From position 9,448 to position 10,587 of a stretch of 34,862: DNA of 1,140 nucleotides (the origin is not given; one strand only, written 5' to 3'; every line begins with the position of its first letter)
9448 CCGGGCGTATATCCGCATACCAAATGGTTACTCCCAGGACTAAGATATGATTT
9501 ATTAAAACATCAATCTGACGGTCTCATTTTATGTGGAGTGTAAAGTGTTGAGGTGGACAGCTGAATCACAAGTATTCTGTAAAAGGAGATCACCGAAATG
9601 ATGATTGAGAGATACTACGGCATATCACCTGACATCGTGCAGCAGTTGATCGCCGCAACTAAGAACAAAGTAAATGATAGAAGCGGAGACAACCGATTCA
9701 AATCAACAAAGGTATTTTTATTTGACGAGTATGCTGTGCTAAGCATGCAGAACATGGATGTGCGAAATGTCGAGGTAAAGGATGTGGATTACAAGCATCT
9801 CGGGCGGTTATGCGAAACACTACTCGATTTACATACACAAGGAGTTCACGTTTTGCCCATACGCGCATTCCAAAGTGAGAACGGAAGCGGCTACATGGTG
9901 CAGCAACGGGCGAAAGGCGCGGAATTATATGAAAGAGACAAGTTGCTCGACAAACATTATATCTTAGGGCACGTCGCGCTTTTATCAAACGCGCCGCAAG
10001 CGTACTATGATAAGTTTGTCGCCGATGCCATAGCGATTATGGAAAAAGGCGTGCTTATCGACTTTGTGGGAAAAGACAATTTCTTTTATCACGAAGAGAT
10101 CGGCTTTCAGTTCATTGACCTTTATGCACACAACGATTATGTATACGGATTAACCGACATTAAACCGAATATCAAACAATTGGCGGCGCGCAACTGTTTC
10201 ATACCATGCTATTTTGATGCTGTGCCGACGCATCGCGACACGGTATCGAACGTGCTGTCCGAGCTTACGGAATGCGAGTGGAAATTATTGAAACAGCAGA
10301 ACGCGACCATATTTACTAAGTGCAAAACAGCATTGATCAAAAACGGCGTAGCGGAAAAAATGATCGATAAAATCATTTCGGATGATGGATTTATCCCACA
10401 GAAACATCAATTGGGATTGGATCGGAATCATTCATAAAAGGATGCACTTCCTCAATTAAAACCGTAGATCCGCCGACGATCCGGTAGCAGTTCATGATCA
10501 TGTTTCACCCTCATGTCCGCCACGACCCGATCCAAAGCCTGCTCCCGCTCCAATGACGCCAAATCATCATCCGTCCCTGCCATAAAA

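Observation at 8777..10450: AT-rich two-gene islet between rlmD and the 3' end of tmRNA, with no integrase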

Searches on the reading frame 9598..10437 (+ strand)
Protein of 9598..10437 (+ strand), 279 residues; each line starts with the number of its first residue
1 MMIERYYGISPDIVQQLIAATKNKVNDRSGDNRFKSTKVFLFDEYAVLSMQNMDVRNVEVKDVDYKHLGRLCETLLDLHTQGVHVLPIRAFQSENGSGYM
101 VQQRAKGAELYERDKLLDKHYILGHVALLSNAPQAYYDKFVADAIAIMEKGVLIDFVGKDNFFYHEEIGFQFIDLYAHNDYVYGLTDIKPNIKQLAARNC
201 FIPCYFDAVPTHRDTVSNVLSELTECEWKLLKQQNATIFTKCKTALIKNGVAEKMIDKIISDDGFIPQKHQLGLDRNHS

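Call 5: search_protein_families(library=pfam, proteins=[window:9598-10437:+], max_evalue=1)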
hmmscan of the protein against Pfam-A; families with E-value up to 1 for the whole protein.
window:9598-10437:+ (279 aa): 0 families

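Call 10: search_protein_families(library=phrogs, proteins=[window:9598-10437:+], max_evalue=1)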
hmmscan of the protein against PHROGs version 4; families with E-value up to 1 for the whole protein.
window:9598-10437:+ (279 aa): 0 families

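Call 11: search_protein_families(library=ncbifam, proteins=[window:9598-10437:+], max_evalue=1)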
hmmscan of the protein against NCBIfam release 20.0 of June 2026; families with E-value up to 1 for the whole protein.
window:9598-10437:+ (279 aa): 0 families

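Call 12: search_protein_families(library=padloc, proteins=[window:9598-10437:+], max_evalue=1)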
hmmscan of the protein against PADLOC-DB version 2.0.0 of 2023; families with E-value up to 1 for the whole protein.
window:9598-10437:+ (279 aa): 1 family
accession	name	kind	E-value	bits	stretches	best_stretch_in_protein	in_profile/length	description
PDLC02821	DpdC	-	0.029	12.2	1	12-90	34-111/170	DpdC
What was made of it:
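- On Toxin-immunity / anti-phage two-gene system: PADLOC gave only a chance-level hit (DpdC, E = 0.029) (call 12).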

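Call 13: search_solved_structures(query=window:9598-10437:+, max_evalue=10)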
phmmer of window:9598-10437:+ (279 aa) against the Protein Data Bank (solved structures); distinct sequences matched with E-value up to 10: 5.
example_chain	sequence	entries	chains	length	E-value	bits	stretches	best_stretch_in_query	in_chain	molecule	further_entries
2fea_A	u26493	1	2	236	0.79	12.2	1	196-252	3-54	2-hydroxy-3-keto-5-methylthiopentenyl-1-phosphate phosphatase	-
6dcf_C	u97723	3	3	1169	1.8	11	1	57-167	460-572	DNA-directed RNA polymerase subunit beta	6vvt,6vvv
5tw1_C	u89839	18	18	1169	1.8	11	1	57-167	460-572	DNA-directed RNA polymerase subunit beta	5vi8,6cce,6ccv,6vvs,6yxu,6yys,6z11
5vi5_C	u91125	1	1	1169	1.8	11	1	57-167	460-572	DNA-directed RNA polymerase subunit beta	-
6eyd_C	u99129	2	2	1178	1.9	11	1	57-167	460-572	DNA-directed RNA polymerase subunit beta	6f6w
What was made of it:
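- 9598..10437 (+): ORF B: a 279-aa member of an unannotated family with a protein-kinase-like fold. No hit in Pfam, PHROG or NCBIfam, and only chance-level hits in PADLOC (DpdC, E 0.029) and in the PDB sequence search (best E 0.79) (calls 5, 10-13).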

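Call 14: find_homologous_proteins(query=window:9598-10437:+, max_evalue=0.001)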
Query window:9598-10437:+ (279 aa): 86 proteins with E <= 0.001 among 526 candidates.
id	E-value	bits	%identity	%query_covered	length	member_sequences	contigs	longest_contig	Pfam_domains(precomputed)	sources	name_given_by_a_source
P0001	1.5e-186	636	100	100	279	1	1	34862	-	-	-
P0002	3.3e-115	402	65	98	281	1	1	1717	-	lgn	-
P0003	9.7e-114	397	65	98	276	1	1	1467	-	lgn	-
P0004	1.4e-111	390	64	98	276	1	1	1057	-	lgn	-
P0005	8.9e-111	388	63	98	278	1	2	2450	-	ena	-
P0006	1.2e-108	381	62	98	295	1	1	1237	-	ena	-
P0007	1.6e-108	380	61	98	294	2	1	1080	-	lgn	-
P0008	7.0e-108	378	62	98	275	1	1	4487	-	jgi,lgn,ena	-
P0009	7.7e-108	378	61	98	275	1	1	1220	-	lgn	-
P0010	6.3e-106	372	61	98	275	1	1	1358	-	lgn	-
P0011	6.9e-106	372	62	94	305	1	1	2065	-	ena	-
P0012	7.4e-106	371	61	96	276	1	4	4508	-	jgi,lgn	jgi:hypothetical protein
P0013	1.3e-105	371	62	97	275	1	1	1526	-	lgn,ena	-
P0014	2.4e-105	370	59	98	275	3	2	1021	-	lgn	-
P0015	3.9e-105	369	60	98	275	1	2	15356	-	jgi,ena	jgi:hypothetical protein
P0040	8.2e-98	345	59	91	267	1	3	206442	-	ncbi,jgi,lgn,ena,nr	ncbi:MAG: hypothetical protein FWB76_06620 [Oscillospiraceae bacterium]|nr:hypothetical protein [Osc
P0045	4.9e-96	339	57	98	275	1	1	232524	-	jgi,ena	-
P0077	1.2e-45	174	37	91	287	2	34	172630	-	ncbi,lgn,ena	-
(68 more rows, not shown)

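Call 16: find_encoding_contigs(protein=P0040, flank=6000, max_places=3)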
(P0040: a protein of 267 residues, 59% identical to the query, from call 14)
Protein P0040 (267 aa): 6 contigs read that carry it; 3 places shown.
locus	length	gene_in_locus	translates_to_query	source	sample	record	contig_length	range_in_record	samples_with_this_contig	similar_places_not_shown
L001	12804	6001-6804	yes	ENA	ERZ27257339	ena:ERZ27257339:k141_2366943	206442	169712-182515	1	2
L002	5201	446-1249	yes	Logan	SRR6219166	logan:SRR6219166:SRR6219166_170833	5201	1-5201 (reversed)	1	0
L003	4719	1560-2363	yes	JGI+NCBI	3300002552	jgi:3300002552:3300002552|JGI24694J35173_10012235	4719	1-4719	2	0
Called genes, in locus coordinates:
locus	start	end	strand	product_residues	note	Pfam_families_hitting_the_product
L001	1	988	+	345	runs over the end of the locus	-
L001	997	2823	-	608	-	PF00890:FAD_binding_2, PF07992:Pyr_redox_2 (faint)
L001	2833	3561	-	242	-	PF00106:adh_short, PF13561:adh_short_C2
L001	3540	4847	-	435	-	PF00724:Oxidored_FMN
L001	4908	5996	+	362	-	PF00294:PfkB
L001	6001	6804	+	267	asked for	-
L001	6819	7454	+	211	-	PF01081:Aldolase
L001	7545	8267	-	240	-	PF02540:NAD_synthase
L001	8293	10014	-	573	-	PF13522:GATase_6, PF13537:GATase_7, PF00733:Asn_synthase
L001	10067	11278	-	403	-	PF00155:Aminotran_1_2, PF01041:DegT_DnrJ_EryC1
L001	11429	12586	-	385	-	PF01996:F420_ligase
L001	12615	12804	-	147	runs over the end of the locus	PF00583:Acetyltransf_1, PF13673:Acetyltransf_10 (weak), PF13508:Acetyltransf_7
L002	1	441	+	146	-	?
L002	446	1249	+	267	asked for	-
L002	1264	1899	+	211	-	PF01081:Aldolase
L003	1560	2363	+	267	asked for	-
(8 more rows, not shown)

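Call 17: find_encoding_contigs(protein=P0045, flank=6000, max_places=3)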
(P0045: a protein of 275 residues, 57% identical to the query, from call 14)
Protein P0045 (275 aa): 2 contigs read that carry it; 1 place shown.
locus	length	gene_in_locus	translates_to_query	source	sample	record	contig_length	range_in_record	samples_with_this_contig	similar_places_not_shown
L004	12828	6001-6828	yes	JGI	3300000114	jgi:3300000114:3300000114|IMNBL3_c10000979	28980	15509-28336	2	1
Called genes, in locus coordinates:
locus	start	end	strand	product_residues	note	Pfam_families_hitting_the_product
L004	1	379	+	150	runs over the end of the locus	PF01668:SmpB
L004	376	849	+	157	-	PF02075:RuvC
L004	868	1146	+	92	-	PF03977:OAD_beta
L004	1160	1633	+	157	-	PF13302:Acetyltransf_3, PF00583:Acetyltransf_1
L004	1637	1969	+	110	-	-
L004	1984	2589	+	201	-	PF01330:RuvA_N, PF14520:HHH_5, PF07499:RuvA_C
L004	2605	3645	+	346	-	PF05496:RuvB_N, PF00004:AAA, PF07728:AAA_5, PF17864:AAA_lid_4, PF05491:WHD_RuvB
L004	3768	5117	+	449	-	PF02878:PGM_PMM_I, PF02879:PGM_PMM_II, PF02880:PGM_PMM_III, PF00408:PGM_PMM_IV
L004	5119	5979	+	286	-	PF00583:Acetyltransf_1, PF08445:FR47 (faint)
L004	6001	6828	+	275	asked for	-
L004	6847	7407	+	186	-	-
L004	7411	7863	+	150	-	PF12663:DUF3788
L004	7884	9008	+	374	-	-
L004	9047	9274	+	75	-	-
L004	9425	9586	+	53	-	-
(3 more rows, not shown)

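Call 18: find_encoding_contigs(protein=P0077, flank=6000, max_places=4)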
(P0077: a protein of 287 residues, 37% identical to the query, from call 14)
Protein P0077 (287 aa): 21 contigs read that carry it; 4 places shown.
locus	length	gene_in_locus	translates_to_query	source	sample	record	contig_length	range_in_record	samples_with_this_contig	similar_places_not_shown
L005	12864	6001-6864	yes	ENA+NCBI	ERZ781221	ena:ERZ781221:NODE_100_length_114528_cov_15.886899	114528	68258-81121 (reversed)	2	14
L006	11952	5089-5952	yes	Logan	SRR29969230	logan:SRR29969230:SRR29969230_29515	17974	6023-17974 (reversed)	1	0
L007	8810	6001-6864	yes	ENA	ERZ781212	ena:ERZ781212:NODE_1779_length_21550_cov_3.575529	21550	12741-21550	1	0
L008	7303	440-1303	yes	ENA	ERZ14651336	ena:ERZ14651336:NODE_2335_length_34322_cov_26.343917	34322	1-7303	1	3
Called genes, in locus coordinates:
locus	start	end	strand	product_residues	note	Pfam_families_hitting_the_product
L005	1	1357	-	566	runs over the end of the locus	PF09820:AAA-ATPase_like, PF08011:PDDEXK_9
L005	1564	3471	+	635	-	-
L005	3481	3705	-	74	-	-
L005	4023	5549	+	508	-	PF16656:Pur_ac_phosph_N (weak), PF00149:Metallophos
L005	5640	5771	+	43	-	-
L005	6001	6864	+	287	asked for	-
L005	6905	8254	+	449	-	PF04055:Radical_SAM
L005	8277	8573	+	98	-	PF05402:PqqD (weak)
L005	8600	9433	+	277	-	-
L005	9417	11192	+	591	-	PF00005:ABC_tran, PF02463:SMC_N (weak), PF13304:AAA_21 (faint)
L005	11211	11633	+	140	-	PF00717:Peptidase_S24 (weak)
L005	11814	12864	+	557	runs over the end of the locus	PF14907:NTP_transf_5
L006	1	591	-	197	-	?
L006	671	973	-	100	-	PF09820:AAA-ATPase_like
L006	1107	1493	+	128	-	-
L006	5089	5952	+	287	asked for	-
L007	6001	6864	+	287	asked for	-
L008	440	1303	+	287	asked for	-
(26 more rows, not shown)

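Call 29: find_related_loci(query=A1, collection=metagenome_contigs, flank=6000)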
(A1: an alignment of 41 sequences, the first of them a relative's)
Query A1 (279 aa) in metagenome_contigs; peptide patterns used: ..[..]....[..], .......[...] (x = any residue, [..] = any of these).
246 stretches matched a pattern; 85 encode a relative of the query (tblastn E <= 1e-3); the best 80 are kept; 80 distinct loci.
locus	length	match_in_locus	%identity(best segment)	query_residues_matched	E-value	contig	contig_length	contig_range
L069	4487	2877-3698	62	1-274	2e-115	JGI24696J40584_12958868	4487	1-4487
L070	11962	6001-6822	59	1-274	8e-112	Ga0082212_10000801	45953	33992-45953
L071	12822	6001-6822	60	1-274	1e-111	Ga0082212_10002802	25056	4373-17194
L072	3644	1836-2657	58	1-274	1e-111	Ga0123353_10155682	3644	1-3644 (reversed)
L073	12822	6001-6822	58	1-274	8e-109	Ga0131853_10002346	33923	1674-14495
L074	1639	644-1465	60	1-274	9e-117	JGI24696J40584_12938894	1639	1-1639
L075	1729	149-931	61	1-261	4e-115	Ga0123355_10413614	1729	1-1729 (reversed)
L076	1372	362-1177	59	1-273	3e-116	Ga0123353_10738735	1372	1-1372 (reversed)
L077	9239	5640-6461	59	1-274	1e-106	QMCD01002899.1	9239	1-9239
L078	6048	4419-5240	59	1-274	1e-106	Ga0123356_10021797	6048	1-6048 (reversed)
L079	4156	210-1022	56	1-271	2e-107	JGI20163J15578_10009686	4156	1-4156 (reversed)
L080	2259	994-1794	58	1-267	1e-110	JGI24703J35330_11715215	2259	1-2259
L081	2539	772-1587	59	1-274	6e-109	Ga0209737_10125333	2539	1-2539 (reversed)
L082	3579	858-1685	56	1-274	1e-104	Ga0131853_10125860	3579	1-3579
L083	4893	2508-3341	58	1-278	8e-102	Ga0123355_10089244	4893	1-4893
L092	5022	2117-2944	54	1-274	8e-96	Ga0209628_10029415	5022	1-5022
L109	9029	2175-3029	37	2-269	6e-56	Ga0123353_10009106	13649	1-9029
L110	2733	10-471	57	118-271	5e-56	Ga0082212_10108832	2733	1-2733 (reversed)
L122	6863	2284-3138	36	2-262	2e-50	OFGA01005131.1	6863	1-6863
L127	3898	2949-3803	36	2-262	2e-50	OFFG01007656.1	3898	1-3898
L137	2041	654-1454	35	2-260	9e-49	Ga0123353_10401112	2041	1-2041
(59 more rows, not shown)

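Call 30: predict_structure(alignment_id=A1)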
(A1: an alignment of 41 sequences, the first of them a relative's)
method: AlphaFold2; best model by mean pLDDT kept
length: 279 residues; sequences in the alignment: 41
mean_pLDDT: 84.4   pTM: 0.83
mean pLDDT of the five models: 84.4, 84.3, 83.4, 82.9, 82.3
residues with pLDDT >= 90: 123; 70-90: 115; 50-70: 34; < 50: 7
segments of 3 or more residues with pLDDT < 50: 159-162, 277-279
pLDDT, mean of each block of 10 residues (from residue 1): 92 96 85 76 90 77 86 91 91 92 72 85 92 92 90 68 64 61 71 87 85 85 96 95 96 93 85 66
secondary structure, 60 per line:
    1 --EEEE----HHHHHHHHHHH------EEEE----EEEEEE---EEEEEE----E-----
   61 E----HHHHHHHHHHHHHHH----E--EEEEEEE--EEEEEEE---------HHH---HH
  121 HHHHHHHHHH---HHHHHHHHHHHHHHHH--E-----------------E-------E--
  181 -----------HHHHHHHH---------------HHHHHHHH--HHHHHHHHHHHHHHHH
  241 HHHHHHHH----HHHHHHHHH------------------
elements in order: E3-6 H11-21 E28-31 E36-41 E45-50 H66-80 E88-94 E97-103 H119-130 H134-149 H192-199 H215-222 H225-248 H253-261
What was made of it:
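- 9598..10437 (+): AF2 model pLDDT 84, pTM 0.83 (call 30).
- On Protein-kinase-like superfamily (ePK / APH): The residues' positions in the model were not inspected, and pLDDT is below 50 at residues 159-162 (call 30).
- The catalytic-loop spacing (Asp to Asn +6) is not the canonical +5, and the AF2 model is uncertain there (pLDDT below 50 at residues 159-162, call 30).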

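Call 33: fold_search(model_id=the predicted structure, library=pdb)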
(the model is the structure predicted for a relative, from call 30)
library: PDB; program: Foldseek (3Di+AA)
matches with E <= 10: 1665; with E <= 0.001: 10
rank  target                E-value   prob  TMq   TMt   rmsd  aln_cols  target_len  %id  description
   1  7up7_A                1.2e-04  1.00  0.39  0.39  11.4       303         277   11  Crystal structure of C-terminal Domain of MSK1 in complex with covalently bound with literature RSK2 inhibitor indazol (released 2022-07-20)
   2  7up8_B                2.8e-04  1.00  0.39  0.39  10.8       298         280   10  Crystal structure of C-terminal Domain of MSK1 in complex with covalently bound pyrrolopyrimidine compound 27 (co-crys (released 2022-07-06)
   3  7up8_A                3.0e-04  1.00  0.36  0.37  11.7       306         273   11  Crystal structure of C-terminal Domain of MSK1 in complex with covalently bound pyrrolopyrimidine compound 27 (co-crys (released 2022-07-06)
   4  7up7_B                3.5e-04  1.00  0.41  0.41  10.6       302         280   11  Crystal structure of C-terminal Domain of MSK1 in complex with covalently bound with literature RSK2 inhibitor indazol (released 2022-07-20)
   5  3lm5                  3.9e-04  1.00  0.41  0.42   8.5       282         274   11  Crystal Structure of human Serine/Threonine Kinase 17B (STK17B) in complex with Quercetin (released 2010-03-16)
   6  4l68_A                6.7e-04  1.00  0.43  0.39  11.8       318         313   11  Structure of the psedudokinase domain of BIR2, an immune regulator of the RLK/Pelle family (released 2014-03-05)
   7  7wj6_A                7.9e-04  1.00  0.43  0.47   8.0       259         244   10  Crystal Structure of the Kinase Domain of a Class III Lanthipeptide Synthetase CurKC (released 2022-11-09)
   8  3lm0                  7.9e-04  1.00  0.44  0.44   8.5       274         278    9  Crystal Structure of human Serine/Threonine Kinase 17B (STK17B) (released 2010-03-16)
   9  6thw_B                8.8e-04  1.00  0.41  0.41   8.4       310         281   11  IRAK4 in complex with inhibitor (released 2020-10-28)
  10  2h6d                  9.3e-04  0.99  0.35  0.38  11.2       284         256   10  Protein Kinase Domain of the Human 5'-AMP-activated protein kinase catalytic subunit alpha-2 (AMPK alpha-2 chain) (released 2006-06-27)
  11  5xzw_B                1.0e-03  0.99  0.36  0.29  14.2       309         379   13  Crystal structure of Rad53 1-466 (released 2017-10-11)
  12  7up4_A                1.2e-03  1.00  0.39  0.40  10.9       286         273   12  Crystal structure of C-terminal Domain of MSK1 in complex with covalently bound pyrrolopyrimidine compound 20 (co-crys (released 2022-07-06)
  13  7up5_A                1.2e-03  0.99  0.38  0.39  11.4       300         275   12  Crystal structure of C-terminal Domain of MSK1 in complex with covalently bound pyrrolopyrimidine compound 23 (co-crys (released 2022-07-06)
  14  7up6                  1.2e-03  1.00  0.41  0.43  10.1       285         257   11  Crystal structure of C-terminal domain of MSK1 in complex with in covalently bound literature RSK2 inhibitor pyrrolopyri (released 2022-08-31)
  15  8r4o_I                1.3e-03  0.99  0.41  0.37  17.0       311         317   13  Salt inducible kinase 3 in complex with inhibitor (released 2024-03-27)
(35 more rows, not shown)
